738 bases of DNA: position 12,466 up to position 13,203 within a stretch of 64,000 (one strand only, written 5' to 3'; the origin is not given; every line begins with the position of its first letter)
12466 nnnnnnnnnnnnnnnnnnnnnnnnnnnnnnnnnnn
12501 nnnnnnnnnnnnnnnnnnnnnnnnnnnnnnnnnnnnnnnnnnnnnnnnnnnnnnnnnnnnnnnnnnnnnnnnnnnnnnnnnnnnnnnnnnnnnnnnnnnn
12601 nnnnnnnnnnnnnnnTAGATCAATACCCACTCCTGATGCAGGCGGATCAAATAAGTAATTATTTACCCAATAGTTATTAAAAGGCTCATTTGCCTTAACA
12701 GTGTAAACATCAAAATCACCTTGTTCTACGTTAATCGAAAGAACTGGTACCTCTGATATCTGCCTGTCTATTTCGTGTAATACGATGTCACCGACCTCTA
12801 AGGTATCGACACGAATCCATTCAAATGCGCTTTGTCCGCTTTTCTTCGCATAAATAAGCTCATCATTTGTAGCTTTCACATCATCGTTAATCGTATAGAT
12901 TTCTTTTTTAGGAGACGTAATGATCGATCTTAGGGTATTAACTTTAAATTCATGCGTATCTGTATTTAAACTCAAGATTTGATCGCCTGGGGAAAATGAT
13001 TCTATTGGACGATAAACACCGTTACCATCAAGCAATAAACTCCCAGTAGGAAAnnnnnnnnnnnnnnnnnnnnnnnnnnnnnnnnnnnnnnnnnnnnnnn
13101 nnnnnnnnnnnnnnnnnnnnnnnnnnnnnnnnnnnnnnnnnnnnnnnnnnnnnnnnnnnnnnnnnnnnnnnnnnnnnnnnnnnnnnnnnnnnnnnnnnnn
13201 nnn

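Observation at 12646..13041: Degenerate Hint / bacterial intein-like (BIL) module embedded in giant paralog 1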

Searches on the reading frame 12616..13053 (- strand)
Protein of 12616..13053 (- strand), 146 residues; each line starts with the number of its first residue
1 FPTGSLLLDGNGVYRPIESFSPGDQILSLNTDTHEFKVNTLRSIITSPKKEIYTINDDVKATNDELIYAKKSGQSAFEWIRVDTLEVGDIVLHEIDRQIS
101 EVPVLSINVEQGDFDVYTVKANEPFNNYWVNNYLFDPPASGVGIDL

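Call 13: search_solved_structures(query=window:12616-13053:-, max_evalue=10, show_alignments=4)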
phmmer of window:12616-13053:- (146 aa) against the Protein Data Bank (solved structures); distinct sequences matched with E-value up to 10: 2.
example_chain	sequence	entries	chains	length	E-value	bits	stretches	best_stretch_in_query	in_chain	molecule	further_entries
2lwy_A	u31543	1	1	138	0.00037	23.9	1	1-124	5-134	BACTERIAL INTEIN-LIKE DOMAIN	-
4o1s_A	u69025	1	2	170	0.31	14.4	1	76-128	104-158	V-type ATP synthase alpha chain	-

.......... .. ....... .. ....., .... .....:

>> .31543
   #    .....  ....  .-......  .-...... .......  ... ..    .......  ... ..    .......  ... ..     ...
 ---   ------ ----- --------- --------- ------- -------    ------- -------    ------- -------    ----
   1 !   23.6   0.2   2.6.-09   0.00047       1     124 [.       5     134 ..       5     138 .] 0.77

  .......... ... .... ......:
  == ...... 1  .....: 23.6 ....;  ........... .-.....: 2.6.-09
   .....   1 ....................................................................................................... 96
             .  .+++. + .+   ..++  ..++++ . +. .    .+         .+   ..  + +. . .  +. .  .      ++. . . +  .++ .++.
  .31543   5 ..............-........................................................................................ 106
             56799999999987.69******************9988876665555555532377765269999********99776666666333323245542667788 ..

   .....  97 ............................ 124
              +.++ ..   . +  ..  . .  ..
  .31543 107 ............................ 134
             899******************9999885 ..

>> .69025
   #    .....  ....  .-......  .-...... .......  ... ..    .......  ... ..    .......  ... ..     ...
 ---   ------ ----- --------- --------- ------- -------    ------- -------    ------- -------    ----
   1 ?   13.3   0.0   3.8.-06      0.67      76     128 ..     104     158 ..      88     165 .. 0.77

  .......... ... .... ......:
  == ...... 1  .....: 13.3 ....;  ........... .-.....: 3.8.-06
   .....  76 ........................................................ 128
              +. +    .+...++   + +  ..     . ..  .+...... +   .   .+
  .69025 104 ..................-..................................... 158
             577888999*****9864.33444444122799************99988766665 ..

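Call 18: search_protein_representatives(protein=window:12616-13053:-)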
Query: 146 residues. Proteins with E-value up to 0.001 (for the whole library): 119; up to 1e-10: 7; up to 1e-30: 1. The best 119 are listed.
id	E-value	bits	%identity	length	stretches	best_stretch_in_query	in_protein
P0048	4.9e-90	315.4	100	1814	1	1-146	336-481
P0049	2.9e-28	115.1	44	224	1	1-139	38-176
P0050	5.7e-15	72.0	29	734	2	15-136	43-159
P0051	1.9e-14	70.3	57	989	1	82-146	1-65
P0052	4.6e-13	65.8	30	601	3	15-137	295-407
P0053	2.3e-12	63.5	31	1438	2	5-135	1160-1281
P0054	2.4e-11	60.2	31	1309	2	1-135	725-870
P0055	1.1e-10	58.1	30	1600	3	3-133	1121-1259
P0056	1.2e-10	58.0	29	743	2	15-136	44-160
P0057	2.2e-10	57.1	25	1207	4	1-97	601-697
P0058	3.4e-10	56.5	29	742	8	40-94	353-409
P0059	8.3e-10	55.2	29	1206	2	1-89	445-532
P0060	1.3e-09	54.6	27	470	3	10-119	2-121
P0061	2.1e-09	53.9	28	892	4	3-134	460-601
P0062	2.1e-09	53.9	26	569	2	12-134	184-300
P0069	2.7e-08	50.3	31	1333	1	4-137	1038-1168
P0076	2.8e-07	47.0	32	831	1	4-131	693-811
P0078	3.5e-07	46.7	35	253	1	1-141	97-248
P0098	7.7e-06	42.4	35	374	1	9-136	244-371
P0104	2.0e-05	41.0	28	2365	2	8-137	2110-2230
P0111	4.0e-05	40.0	29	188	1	7-133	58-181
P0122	7.7e-05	39.1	33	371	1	16-138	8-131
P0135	2.5e-04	37.4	28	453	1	8-137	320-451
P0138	3.0e-04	37.2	28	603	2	11-139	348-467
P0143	3.8e-04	36.9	31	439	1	3-141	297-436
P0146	4.2e-04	36.7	28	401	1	9-138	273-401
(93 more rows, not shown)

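Call 38: search_protein_families(library=pfam, proteins=[P0049, P0051, P0122, P0143, P0098, P0104, P0138, P0111, P0146, P0135], max_evalue=0.01)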
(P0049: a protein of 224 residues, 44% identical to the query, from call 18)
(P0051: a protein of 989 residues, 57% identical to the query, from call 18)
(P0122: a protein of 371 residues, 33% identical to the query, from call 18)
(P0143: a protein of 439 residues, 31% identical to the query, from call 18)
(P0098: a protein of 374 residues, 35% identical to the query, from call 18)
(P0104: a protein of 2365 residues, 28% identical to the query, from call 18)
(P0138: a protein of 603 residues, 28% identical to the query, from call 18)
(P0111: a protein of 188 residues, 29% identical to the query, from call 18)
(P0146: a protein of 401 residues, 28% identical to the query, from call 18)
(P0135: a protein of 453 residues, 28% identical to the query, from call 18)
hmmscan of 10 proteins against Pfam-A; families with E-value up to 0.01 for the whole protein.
P0049 (224 aa): 1 family
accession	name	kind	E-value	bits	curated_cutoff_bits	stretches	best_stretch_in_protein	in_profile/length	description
PF07591.16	PT-HINT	-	0.00089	20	27.7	1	51-167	8-122/137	Pretoxin HINT domain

P0051 (989 aa): 7 families
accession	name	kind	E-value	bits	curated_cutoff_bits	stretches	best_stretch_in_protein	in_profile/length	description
PF13385.13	Laminin_G_3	-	9.5e-102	337.9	27.6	4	330-488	2-151/151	Concanavalin A-like lectin/glucanases superfamily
PF02973.23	Sialidase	-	7.2e-11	42.4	26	1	424-488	115-182/189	Sialidase, N-terminal domain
PF00354.24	Pentaxin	-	1.8e-07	31.5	25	0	875-984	55-170/194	Pentaxin family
PF07953.20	Toxin_R_bind_N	-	4.4e-07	30.2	23.8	1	90-243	31-188/191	Clostridium neurotoxin, N-terminal receptor binding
PF02210.31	Laminin_G_2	-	9.3e-07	29.8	22.9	0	896-967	46-123/126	Laminin G domain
PF22925.3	TS_C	-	0.00098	19.2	27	0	410-484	127-201/202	Trans-sialidase, C-terminal domain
PF00054.30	Laminin_G_1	-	0.0031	18.2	24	0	892-927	41-76/131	Laminin G domain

P0122 (371 aa): 2 families
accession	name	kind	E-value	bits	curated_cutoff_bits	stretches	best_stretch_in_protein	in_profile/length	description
PF05593.20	RHS_repeat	-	2.1e-08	34.8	22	1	273-304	1-29/38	RHS Repeat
PF07591.16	PT-HINT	-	0.0002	22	27.7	1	9-95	11-94/137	Pretoxin HINT domain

P0143 (439 aa): 0 families

P0098 (374 aa): 2 families
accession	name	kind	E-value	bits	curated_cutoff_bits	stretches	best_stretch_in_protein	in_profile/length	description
PF01079.26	Hint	-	0.00087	19.4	29.7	1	230-270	8-47/213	Hint module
PF07591.16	PT-HINT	-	0.005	17.5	27.7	0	247-364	6-121/137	Pretoxin HINT domain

P0104 (2365 aa): 1 family
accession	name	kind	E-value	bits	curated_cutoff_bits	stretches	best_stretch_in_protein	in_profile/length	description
PF18998.6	Flg_new_2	-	2.1e-36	124.2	23.6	8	872-938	2-69/73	Divergent InlB B-repeat domain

P0138 (603 aa): 1 family
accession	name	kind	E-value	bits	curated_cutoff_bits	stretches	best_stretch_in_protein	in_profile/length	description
PF07591.16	PT-HINT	-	0.0025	18.5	27.7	0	533-597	53-122/137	Pretoxin HINT domain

P0111 (188 aa): 3 families
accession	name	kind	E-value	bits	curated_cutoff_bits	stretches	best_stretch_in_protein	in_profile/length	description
PF07591.16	PT-HINT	-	9.8e-06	26.3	27.7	1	63-170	6-114/137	Pretoxin HINT domain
PF14890.11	Intein_splicing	-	9.3e-05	22.7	35.8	0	59-145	2-97/155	Intein splicing domain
PF01079.26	Hint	-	0.00082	19.5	29.7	1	50-93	12-55/213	Hint module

P0146 (401 aa): 3 families
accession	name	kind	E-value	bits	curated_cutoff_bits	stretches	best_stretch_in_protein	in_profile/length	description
PF07591.16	PT-HINT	-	2.4e-07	31.5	27.7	1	278-398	8-127/137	Pretoxin HINT domain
PF01079.26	Hint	-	0.0013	18.8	29.7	1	256-298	5-47/213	Hint module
PF14623.11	Vint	-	0.0094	16.2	27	0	263-312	1-47/166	Hint-domain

P0135 (453 aa): 1 family
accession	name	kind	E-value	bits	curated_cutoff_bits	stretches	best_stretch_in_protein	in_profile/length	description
PF01079.26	Hint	-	0.0031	17.6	29.7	1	310-354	11-54/213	Hint module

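Call 68: search_protein_families(library=pfam, proteins=[P0050, P0052, P0053, P0054, P0069, P0076, P0078], max_evalue=0.0001)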
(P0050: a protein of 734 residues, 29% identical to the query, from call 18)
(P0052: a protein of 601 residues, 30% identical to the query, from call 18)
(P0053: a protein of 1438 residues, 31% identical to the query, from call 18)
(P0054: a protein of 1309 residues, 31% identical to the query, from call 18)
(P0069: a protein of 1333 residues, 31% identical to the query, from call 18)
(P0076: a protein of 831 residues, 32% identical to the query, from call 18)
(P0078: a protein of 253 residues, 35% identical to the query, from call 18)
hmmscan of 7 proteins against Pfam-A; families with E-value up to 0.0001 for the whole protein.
P0050 (734 aa): 4 families
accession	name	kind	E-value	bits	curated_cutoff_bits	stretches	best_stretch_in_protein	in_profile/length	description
PF07591.16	PT-HINT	-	1.5e-19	71.1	27.7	2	173-297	2-136/137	Pretoxin HINT domain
PF13403.11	Hint_2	-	6.1e-12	46.6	28.4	0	166-196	2-32/147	Hint domain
PF14890.11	Intein_splicing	-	5.1e-10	39.8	35.8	0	47-123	14-98/155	Intein splicing domain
PF01079.26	Hint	-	1.1e-05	25.5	29.7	0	23-100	7-91/213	Hint module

P0052 (601 aa): 4 families
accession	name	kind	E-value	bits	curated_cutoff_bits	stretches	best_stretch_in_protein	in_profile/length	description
PF07591.16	PT-HINT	-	1.7e-27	96.7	27.7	3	21-142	2-130/137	Pretoxin HINT domain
PF13403.11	Hint_2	-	1e-25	91.3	28.4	2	14-57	2-43/147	Hint domain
PF14890.11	Intein_splicing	-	3.7e-14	53.2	35.8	0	156-233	8-93/155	Intein splicing domain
PF01079.26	Hint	-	2.8e-07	30.8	29.7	0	139-175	8-45/213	Hint module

P0053 (1438 aa): 9 families
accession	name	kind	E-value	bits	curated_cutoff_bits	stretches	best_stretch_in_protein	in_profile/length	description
PF07591.16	PT-HINT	-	4.2e-36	124.7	27.7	2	1165-1279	5-132/137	Pretoxin HINT domain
PF05203.21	Hom_end_hint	-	3.8e-15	56.9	32.1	1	1155-1187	1-33/228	Hom_end-associated Hint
PF01079.26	Hint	-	8.9e-14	52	29.7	1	1151-1206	9-62/213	Hint module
PF14890.11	Intein_splicing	-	1.6e-13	51.2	35.8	0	1385-1418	122-155/155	Intein splicing domain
PF14623.11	Vint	-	1.7e-13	51.2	27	2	1154-1230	1-71/166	Hint-domain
PF17963.7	Big_9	-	3e-11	44.5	23.6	1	217-310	1-88/89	Bacterial Ig domain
PF13403.11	Hint_2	-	2.7e-09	38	28.4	0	1155-1192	2-38/147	Hint domain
PF17892.7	Cadherin_5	-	5.6e-07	29.8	26.5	1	248-310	32-95/98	Cadherin-like domain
PF08517.17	AXH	-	5.4e-05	24.1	33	0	1156-1204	1-48/116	Ataxin-1 and HBP1 module (AXH)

P0054 (1309 aa): 7 families
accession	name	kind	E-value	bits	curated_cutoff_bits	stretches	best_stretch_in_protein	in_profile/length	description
PF08517.17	AXH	-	3e-11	44.3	33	0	725-831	1-113/116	Ataxin-1 and HBP1 module (AXH)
PF07591.16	PT-HINT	-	3.7e-11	43.9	27.7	0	736-866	6-123/137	Pretoxin HINT domain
PF01079.26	Hint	-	5.5e-11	42.9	29.7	0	723-767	12-55/213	Hint module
PF23960.2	DUF7289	-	1.7e-07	31.5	27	0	13-71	2-60/238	Family of unknown function (DUF7289)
PF05203.21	Hom_end_hint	-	1.9e-06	28.4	32.1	0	724-755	1-32/228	Hom_end-associated Hint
PF07495.19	Y_Y_Y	-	7.3e-05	23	26.6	0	1023-1082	3-52/65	Y_Y_Y domain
PF10342.15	Kre9_KNH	-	8.1e-05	23.7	24.6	1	344-415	11-90/94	Kre9/KNH-like N-terminal Ig-like domain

P0069 (1333 aa): 5 families
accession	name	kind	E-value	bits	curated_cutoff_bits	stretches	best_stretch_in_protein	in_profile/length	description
PF05048.19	NosD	-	1.5e-34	119.8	23.6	3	690-827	62-196/212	Periplasmic copper-binding protein (NosD)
PF13229.12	Beta_helix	-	4.4e-28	98.4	25.9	3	632-730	35-136/158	Right handed beta helix region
PF00246.29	Peptidase_M14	-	6.9e-12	46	21.6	1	198-316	3-136/286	Zinc carboxypeptidase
PF07591.16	PT-HINT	-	7e-10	39.7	27.7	1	1040-1168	1-136/137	Pretoxin HINT domain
PF18027.6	Pepdidase_M14_N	-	7.2e-10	39.4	23.2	1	62-186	1-105/107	Cytosolic carboxypeptidase N-terminal domain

P0076 (831 aa): 5 families
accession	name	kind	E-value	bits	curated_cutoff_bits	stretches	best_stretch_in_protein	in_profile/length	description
PF00082.27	Peptidase_S8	-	4.7e-49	167.7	21.8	1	244-560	1-284/288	Subtilase family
PF07591.16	PT-HINT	-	1.5e-16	61.3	27.7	1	699-817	5-136/137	Pretoxin HINT domain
PF14890.11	Intein_splicing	-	1.6e-07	31.7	35.8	0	696-776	1-93/155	Intein splicing domain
PF05203.21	Hom_end_hint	-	9.3e-06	26.2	32.1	0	689-721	1-33/228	Hom_end-associated Hint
PF01079.26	Hint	-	9e-05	22.6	29.7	0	687-758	11-87/213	Hint module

P0078 (253 aa): 4 families
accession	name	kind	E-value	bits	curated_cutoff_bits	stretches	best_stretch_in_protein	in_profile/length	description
PF14890.11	Intein_splicing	-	3e-10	40.6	35.8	1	109-244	8-155/155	Intein splicing domain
PF07591.16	PT-HINT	-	8.8e-09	36.2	27.7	0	195-238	80-123/137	Pretoxin HINT domain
PF13403.11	Hint_2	-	1.2e-06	29.4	28.4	1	95-127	1-33/147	Hint domain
PF01079.26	Hint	-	8.7e-05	22.6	29.7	0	86-133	3-50/213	Hint module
